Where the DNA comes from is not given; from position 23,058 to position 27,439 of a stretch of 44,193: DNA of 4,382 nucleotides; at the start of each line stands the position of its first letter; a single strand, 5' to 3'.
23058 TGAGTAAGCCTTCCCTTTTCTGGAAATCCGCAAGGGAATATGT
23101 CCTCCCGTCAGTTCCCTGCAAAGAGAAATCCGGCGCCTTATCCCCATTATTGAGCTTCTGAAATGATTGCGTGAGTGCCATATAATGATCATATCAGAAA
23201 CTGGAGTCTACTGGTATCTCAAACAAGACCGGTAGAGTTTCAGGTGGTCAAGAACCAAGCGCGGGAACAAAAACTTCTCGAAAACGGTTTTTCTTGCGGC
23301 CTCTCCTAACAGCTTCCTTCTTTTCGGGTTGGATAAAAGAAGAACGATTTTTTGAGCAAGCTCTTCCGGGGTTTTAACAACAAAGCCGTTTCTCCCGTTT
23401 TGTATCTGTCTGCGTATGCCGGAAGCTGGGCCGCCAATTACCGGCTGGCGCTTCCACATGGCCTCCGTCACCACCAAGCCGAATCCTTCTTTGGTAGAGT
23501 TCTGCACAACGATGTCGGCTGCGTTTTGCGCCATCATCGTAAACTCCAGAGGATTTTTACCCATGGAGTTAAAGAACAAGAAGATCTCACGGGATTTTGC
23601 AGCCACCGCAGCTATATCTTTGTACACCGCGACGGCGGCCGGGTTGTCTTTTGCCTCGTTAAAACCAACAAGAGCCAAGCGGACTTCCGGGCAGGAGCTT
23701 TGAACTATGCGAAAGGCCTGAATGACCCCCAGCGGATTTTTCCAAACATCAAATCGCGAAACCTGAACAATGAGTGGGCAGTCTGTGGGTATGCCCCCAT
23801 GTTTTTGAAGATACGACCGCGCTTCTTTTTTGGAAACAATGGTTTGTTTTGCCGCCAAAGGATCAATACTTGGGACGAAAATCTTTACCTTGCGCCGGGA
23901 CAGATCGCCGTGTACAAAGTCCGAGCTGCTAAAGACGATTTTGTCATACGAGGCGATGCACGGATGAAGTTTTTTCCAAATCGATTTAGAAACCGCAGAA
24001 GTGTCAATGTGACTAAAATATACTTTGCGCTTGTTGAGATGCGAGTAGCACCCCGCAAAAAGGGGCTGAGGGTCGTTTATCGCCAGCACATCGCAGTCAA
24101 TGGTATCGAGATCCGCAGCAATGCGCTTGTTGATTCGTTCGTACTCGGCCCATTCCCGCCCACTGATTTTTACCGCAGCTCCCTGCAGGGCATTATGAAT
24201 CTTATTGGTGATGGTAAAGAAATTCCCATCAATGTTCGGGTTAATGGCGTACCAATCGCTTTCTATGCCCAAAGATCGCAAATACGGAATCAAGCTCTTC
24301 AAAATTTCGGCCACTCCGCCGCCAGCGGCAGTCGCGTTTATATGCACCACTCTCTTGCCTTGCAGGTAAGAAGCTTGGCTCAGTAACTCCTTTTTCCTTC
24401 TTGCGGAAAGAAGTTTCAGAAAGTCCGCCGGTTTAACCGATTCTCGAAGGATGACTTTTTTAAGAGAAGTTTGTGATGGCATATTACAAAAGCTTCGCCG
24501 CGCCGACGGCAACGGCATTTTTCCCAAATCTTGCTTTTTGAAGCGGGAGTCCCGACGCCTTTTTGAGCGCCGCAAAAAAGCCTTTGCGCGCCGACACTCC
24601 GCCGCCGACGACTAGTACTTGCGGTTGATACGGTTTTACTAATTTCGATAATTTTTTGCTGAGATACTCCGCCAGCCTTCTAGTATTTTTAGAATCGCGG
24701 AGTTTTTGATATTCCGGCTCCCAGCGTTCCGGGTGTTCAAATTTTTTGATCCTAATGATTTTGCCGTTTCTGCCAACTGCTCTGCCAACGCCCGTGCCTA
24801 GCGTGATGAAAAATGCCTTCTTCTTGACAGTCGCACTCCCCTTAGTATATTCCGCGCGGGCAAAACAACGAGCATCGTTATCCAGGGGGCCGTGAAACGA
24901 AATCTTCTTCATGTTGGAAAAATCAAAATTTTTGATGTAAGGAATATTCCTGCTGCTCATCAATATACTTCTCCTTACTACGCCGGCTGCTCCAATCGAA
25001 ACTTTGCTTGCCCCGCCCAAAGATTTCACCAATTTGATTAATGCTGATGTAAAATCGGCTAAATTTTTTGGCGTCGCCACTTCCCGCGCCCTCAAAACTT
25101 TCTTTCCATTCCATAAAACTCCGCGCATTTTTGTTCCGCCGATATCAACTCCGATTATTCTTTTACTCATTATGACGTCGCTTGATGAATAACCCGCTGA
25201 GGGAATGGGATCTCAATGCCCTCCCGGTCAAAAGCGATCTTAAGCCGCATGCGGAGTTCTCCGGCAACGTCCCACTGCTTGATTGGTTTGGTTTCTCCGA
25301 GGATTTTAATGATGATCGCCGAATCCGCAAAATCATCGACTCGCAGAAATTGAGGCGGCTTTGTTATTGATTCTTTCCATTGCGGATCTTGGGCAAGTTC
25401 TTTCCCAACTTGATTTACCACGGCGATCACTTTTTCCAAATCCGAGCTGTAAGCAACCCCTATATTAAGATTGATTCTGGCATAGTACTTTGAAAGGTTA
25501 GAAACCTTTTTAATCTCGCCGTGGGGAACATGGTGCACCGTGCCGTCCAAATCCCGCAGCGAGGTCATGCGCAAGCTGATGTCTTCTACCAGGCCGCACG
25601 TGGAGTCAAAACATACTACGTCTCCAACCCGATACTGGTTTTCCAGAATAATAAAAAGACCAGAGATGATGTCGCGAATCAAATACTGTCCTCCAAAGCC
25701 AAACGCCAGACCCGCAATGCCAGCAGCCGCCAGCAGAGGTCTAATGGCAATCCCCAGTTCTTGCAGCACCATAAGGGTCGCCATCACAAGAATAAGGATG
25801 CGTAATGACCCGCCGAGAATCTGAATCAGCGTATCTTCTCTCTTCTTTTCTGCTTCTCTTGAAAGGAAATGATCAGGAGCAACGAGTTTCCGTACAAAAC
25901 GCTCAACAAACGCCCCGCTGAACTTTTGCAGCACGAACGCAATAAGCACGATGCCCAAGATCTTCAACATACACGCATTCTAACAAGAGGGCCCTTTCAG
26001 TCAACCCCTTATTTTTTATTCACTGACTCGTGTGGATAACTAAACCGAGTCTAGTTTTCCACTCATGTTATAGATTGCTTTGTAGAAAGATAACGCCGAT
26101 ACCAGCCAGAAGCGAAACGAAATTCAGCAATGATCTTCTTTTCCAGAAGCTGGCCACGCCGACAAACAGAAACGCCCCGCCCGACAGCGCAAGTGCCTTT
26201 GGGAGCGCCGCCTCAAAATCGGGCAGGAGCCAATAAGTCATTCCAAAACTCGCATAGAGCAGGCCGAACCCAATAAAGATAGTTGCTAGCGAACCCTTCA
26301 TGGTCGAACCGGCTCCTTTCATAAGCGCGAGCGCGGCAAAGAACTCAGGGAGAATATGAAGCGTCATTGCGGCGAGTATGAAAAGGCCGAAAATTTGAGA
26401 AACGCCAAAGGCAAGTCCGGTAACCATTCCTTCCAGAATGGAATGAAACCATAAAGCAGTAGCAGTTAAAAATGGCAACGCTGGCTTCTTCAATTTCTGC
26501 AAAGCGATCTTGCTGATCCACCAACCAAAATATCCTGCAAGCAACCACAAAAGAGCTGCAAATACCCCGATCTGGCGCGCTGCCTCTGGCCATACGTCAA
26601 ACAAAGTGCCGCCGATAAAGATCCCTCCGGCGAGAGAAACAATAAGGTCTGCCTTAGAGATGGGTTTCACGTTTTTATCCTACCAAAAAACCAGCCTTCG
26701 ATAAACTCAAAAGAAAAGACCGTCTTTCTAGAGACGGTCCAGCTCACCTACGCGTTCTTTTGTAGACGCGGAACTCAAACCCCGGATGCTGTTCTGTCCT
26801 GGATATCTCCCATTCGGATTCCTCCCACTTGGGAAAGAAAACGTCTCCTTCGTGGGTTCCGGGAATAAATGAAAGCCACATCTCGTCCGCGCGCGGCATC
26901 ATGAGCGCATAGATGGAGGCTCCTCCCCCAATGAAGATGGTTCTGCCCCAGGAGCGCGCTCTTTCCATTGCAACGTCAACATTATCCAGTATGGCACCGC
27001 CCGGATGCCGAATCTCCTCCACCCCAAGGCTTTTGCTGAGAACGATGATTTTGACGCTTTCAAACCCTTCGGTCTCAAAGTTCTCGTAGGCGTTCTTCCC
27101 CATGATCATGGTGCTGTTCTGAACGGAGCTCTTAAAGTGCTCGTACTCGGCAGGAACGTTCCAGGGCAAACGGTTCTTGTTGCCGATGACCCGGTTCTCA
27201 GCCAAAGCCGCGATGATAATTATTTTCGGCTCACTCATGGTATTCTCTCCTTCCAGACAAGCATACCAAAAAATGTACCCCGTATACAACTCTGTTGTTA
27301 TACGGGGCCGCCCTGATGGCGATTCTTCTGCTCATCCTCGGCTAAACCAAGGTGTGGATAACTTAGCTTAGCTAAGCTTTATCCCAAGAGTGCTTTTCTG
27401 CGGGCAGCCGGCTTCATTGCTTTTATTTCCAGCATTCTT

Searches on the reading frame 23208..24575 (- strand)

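Call 32: search_protein_families(library=pfam, proteins=[window:23208-24575:-])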
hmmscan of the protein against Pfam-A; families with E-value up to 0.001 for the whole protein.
window:23208-24575:- (455 aa): 5 families
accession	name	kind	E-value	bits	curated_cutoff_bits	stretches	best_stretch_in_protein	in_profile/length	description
PF21269.3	TreT_GT1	-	1.1e-38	132.6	27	1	78-221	1-143/144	Trehalose synthase, N-terminal domain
PF00534.26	Glycos_transf_1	-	1.3e-26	93.6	26.4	1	258-429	7-171/172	Glycosyl transferases group 1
PF13692.12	Glyco_trans_1_4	-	6.3e-16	59.4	27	1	267-416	2-142/142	Glycosyl transferases group 1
PF20706.3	GT4-conflict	-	1.3e-05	24.8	26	1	333-409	263-331/385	Family 4 Glycosyltransferase in conflict systems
PF13524.12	Glyco_trans_1_2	-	0.00012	22.5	25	1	362-435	60-133/144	Glycosyl transferase-like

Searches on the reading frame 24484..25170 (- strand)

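Call 32: search_protein_families(library=pfam, proteins=[window:24484-25170:-])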
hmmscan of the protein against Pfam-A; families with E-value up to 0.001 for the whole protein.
window:24484-25170:- (228 aa): 2 families
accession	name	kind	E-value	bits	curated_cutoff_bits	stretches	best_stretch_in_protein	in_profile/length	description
PF00480.26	ROK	-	5e-22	79.2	22.9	2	6-140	2-146/294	ROK family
PF01869.26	BcrAD_BadFG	-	0.00013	22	31.5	0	6-41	1-36/271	BadF/BadG/BcrA/BcrD ATPase family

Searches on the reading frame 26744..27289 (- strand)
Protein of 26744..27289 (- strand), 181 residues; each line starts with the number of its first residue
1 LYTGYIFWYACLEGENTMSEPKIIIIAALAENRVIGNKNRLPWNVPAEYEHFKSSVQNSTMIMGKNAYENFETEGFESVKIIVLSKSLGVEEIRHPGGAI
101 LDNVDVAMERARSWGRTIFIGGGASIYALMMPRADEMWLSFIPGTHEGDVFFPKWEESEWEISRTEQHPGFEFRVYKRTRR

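Call 14: search_protein_families(library=pfam, proteins=[window:26744-27289:-])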
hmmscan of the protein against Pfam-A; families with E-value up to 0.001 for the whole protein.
window:26744-27289:- (181 aa): 1 family
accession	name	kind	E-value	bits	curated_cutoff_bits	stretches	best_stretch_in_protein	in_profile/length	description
PF00186.24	DHFR_1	-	1.9e-32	112.6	25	1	23-169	2-143/159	Dihydrofolate reductase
